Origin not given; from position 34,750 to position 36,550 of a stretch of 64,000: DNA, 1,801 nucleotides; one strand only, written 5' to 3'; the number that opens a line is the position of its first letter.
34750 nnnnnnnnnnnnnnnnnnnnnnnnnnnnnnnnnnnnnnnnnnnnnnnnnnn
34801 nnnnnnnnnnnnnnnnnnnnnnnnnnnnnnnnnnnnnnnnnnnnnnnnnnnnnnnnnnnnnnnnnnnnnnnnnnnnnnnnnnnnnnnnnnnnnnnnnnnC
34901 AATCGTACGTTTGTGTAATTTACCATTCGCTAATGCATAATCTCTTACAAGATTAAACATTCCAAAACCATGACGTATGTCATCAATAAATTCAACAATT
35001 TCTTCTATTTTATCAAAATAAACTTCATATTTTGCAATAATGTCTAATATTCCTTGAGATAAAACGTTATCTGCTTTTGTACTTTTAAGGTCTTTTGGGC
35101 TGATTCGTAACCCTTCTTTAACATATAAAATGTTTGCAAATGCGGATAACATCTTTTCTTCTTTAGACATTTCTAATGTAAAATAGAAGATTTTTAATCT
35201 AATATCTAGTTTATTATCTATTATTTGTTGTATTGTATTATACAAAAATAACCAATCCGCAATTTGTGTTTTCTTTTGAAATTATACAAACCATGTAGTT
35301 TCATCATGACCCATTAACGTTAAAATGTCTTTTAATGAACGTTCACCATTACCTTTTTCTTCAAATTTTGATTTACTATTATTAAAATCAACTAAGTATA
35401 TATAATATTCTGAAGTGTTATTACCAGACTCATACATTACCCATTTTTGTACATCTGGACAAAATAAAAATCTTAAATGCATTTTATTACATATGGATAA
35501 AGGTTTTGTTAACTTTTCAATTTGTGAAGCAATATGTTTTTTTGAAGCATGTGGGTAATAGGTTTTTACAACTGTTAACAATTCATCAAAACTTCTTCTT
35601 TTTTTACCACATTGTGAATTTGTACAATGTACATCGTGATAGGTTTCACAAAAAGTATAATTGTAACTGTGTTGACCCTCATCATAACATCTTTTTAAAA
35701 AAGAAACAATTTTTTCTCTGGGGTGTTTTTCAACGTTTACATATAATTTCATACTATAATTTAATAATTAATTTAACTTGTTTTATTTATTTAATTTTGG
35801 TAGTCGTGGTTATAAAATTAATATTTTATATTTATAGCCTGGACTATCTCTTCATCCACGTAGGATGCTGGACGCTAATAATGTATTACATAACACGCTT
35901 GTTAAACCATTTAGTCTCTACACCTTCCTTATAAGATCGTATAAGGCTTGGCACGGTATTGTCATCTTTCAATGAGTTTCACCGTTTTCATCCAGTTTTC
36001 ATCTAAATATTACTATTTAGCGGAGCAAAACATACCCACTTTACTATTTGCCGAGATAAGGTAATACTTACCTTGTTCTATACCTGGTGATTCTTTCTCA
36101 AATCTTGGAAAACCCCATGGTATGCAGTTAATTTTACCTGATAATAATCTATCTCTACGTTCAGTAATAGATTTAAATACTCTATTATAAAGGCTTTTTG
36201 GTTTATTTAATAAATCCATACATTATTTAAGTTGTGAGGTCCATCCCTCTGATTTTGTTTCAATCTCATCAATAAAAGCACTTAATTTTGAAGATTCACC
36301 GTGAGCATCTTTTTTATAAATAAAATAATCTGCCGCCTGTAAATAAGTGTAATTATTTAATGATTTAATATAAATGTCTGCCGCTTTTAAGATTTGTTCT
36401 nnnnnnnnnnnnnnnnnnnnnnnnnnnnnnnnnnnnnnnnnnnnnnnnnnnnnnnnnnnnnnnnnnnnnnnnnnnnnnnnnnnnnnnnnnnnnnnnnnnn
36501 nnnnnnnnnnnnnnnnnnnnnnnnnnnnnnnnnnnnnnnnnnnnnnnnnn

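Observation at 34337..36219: DnaB-like helicase split at the Walker A region by a ~770-bp insertion carrying a Cys/His-rich ORF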

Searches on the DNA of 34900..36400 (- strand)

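Call 4: search_rna_families(source=window, start=34900, end=36400, threshold=evalue, max_evalue=10, show_alignments=4)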
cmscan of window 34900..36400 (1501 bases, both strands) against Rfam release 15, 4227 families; matches with E-value up to 10: 6.
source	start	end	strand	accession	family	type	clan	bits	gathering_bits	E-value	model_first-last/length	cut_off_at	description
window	35826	36044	-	RF00028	Intron_gpI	Intron;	-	67.1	50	1.7e-16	1-253/253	no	Group I catalytic intron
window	36257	36279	+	RF01315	CRISPR-DR2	Gene; CRISPR;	CL00014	16.9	37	9.4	1-30/30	no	CRISPR RNA direct repeat element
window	35625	35692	-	RF00342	snoZ40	Gene; snRNA; snoRNA; CD-box;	-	16.3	50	6.6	1-73/73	no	Small nucleolar RNA Z40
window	35584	35688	-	RF01559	DdR1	Gene; snRNA; snoRNA; CD-box;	-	15.7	70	9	1-66/66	no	Dictyostelium snoRNA DdR1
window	36058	36074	-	RF03070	ssNA-helicase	Gene; sRNA;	-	15.5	41.5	9.8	7-25/49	no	ssNA-helicase RNA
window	34968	35024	-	RF01497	ALIL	Cis-reg;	-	11.1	50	6.2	1-117/117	no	ALIL pseudoknot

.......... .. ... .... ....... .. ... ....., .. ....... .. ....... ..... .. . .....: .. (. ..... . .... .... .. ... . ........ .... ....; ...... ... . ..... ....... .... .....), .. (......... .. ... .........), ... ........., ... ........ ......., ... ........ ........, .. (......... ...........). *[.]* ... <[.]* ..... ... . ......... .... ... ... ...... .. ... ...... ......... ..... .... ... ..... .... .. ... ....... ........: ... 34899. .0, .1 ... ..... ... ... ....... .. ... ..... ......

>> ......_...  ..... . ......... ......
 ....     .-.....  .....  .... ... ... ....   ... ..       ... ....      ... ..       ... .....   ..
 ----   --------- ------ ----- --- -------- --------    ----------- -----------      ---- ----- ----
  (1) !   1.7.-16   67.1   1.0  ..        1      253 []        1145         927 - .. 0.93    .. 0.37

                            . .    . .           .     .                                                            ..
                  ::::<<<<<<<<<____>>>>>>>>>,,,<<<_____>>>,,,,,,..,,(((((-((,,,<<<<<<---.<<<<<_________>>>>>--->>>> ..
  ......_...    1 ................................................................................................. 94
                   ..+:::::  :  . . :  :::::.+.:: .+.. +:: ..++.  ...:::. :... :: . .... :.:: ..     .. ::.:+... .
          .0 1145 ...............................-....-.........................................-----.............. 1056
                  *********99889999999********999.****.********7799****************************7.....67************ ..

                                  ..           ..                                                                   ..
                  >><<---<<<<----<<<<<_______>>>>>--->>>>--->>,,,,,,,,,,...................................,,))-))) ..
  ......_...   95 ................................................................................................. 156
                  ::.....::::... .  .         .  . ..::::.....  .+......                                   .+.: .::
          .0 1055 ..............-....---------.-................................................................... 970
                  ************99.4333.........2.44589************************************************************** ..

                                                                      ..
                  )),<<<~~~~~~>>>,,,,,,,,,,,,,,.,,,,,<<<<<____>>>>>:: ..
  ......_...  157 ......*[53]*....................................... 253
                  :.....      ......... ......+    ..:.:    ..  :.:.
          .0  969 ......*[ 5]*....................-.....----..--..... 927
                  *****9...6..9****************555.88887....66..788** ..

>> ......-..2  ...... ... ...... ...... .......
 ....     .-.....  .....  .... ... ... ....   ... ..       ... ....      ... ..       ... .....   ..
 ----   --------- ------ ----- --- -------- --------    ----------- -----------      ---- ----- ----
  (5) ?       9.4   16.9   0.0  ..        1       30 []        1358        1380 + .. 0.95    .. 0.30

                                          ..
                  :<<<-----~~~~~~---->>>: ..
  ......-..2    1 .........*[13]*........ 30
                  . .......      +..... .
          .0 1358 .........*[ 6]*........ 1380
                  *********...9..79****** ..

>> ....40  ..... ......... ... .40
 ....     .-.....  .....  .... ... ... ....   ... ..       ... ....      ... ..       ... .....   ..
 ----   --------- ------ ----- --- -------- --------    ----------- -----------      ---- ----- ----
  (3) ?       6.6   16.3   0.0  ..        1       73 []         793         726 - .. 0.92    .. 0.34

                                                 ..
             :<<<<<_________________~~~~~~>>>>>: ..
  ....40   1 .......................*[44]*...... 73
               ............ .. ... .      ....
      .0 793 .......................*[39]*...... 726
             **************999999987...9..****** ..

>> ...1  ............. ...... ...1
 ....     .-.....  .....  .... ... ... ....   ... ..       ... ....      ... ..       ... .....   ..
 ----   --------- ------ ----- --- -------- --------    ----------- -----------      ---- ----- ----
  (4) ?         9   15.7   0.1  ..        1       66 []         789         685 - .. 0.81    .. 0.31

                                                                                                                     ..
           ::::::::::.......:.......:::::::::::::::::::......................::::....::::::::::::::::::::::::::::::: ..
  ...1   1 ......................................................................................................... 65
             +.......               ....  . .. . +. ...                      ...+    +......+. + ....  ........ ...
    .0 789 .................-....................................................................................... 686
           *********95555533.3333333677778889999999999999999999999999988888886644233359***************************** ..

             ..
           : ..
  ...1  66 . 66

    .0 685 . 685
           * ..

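Call 21: search_rna_families(sources=[L001, L002, L003, L004], threshold=evalue, max_evalue=0.01, show_alignments=2)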
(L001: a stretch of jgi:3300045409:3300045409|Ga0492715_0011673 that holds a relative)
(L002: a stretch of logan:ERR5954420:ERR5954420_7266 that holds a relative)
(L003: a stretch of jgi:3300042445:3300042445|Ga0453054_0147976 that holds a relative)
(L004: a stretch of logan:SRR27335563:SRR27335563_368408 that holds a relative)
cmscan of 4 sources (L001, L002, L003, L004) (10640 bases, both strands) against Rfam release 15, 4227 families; matches with E-value up to 0.01: 2.
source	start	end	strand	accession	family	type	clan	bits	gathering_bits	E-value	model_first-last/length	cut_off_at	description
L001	3237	3343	+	RF00005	tRNA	Gene; tRNA;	CL00001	39.6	29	1.2e-05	1-71/71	no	tRNA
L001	3389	3510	+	RF00005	tRNA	Gene; tRNA;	CL00001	31.2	29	0.0025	1-71/71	no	tRNA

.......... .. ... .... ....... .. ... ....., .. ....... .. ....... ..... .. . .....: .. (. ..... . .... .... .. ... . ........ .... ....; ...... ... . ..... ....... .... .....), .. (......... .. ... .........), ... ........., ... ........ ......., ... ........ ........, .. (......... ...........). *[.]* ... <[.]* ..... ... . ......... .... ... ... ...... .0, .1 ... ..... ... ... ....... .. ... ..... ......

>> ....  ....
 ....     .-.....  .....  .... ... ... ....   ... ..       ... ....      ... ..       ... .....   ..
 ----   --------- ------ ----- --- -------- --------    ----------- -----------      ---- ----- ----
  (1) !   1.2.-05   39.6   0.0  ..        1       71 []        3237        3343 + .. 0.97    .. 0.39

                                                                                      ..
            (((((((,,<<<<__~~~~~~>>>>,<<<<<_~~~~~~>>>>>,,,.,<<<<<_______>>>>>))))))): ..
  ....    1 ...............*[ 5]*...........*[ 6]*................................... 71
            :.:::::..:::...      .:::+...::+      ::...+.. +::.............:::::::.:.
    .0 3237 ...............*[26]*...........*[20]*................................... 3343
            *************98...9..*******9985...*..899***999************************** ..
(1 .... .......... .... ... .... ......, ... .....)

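Call 42: search_rna_families(sources=[L005, L006, L007, L008], threshold=evalue, max_evalue=0.1)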
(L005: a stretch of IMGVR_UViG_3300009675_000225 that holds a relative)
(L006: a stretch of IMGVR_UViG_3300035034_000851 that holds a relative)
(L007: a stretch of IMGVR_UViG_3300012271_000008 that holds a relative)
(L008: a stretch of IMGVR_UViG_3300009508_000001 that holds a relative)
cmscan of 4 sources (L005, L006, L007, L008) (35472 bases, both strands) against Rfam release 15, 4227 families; matches with E-value up to 0.1: 1.
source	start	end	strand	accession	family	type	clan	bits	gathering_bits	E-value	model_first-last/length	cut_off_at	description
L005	4068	4170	+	RF00005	tRNA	Gene; tRNA;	CL00001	38.7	29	7.1e-05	1-71/71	no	tRNA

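Call 72: search_rna_families(source=L013, start=2750, end=3500, threshold=evalue, max_evalue=0.1, show_alignments=2)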
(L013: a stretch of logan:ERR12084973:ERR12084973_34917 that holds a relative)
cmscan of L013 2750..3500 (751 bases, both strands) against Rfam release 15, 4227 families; matches with E-value up to 0.1: 2.
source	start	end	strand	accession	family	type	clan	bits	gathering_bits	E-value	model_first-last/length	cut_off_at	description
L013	2919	3159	+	RF00028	Intron_gpI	Intron;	-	90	50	1.3e-23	1-253/253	no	Group I catalytic intron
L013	3210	3427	+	RF00028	Intron_gpI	Intron;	-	67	50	9.4e-17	1-253/253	no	Group I catalytic intron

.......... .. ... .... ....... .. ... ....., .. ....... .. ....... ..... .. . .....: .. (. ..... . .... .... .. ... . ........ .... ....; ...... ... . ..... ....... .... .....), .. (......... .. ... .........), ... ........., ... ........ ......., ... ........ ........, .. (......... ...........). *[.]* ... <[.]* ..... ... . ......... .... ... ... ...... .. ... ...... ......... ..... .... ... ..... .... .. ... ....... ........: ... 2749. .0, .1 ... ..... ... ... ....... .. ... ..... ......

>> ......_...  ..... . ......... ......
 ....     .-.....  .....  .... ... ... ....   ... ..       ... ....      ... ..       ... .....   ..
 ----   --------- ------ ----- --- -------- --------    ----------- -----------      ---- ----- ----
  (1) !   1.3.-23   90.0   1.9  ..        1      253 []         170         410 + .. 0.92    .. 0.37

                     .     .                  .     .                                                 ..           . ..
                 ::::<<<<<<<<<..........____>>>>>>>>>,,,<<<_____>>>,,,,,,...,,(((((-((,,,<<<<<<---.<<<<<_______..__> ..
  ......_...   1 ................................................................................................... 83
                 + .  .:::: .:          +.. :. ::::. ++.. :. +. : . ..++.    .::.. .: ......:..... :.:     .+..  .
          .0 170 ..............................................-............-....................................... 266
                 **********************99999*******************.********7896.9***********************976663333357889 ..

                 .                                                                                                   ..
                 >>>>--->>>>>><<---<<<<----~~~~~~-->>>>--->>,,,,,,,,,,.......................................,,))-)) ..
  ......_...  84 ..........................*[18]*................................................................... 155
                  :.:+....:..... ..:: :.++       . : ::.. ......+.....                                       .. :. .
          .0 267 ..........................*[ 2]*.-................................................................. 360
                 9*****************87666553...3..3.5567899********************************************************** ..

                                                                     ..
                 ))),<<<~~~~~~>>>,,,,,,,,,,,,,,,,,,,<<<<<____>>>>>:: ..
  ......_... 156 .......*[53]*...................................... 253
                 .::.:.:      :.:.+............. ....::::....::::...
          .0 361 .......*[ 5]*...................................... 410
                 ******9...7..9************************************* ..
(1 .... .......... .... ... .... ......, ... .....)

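Call 79: search_rna_families(source=L018, start=1300, end=4100, threshold=evalue, max_evalue=1, show_alignments=2)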
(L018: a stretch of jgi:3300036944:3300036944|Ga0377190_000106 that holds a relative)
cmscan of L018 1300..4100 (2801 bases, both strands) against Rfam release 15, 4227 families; matches with E-value up to 1: 1.
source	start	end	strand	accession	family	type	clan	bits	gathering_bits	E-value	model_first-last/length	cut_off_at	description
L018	3597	3652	+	RF04072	mir-7386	Gene; miRNA;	-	22.3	44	0.46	1-59/59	no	mir-7386 microRNA precursor family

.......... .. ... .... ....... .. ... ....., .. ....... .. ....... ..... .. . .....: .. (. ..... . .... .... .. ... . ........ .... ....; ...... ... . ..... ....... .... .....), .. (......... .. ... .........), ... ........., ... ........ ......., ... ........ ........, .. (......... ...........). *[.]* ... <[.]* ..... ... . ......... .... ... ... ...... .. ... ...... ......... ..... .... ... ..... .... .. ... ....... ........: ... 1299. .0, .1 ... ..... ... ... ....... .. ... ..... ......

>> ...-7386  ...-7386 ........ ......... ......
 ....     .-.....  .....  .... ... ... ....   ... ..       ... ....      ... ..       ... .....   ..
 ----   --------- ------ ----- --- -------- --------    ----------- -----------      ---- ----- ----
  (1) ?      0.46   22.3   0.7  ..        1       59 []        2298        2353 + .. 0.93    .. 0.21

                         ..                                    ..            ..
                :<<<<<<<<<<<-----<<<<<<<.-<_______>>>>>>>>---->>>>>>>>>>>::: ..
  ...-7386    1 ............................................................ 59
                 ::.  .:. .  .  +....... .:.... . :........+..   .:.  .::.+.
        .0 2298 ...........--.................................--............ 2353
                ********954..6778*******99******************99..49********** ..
